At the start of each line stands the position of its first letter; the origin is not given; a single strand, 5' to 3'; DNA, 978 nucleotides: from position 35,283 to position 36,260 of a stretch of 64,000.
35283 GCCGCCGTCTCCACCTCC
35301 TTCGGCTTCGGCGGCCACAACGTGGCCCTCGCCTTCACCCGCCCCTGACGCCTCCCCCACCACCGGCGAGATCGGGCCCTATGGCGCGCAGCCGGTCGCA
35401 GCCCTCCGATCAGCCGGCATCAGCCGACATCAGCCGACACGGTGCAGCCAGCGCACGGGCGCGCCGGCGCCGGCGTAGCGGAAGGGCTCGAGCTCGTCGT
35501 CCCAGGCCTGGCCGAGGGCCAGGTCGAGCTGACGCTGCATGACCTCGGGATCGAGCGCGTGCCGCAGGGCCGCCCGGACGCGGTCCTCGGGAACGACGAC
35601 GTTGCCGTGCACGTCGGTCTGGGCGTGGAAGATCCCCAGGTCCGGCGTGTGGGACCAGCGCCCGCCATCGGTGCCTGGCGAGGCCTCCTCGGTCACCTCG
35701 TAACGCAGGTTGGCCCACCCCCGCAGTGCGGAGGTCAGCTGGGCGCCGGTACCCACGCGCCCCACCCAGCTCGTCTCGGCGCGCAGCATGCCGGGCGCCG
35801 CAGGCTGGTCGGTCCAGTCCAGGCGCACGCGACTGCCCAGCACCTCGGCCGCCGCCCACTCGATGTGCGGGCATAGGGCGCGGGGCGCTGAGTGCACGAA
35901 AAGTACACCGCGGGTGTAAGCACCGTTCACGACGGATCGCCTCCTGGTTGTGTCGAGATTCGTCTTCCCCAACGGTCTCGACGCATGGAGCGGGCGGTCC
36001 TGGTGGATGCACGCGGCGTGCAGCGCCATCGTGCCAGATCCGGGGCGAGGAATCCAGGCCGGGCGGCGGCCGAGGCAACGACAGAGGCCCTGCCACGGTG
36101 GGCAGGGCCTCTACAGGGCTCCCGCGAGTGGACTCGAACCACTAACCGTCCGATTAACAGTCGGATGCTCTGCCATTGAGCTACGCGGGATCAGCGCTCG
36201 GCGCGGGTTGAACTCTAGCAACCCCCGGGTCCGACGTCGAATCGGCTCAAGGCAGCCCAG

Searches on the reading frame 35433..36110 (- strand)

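Call 20: search_protein_families(library=pfam, proteins=[window:35433-36110:-], max_evalue=0.01)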
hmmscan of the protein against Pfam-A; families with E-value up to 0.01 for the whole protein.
window:35433-36110:- (226 aa): 1 family
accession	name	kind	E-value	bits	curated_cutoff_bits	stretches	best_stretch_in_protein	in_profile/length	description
PF11343.13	DUF3145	-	5.3e-76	254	25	1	69-224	1-156/156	Protein of unknown function (DUF3145)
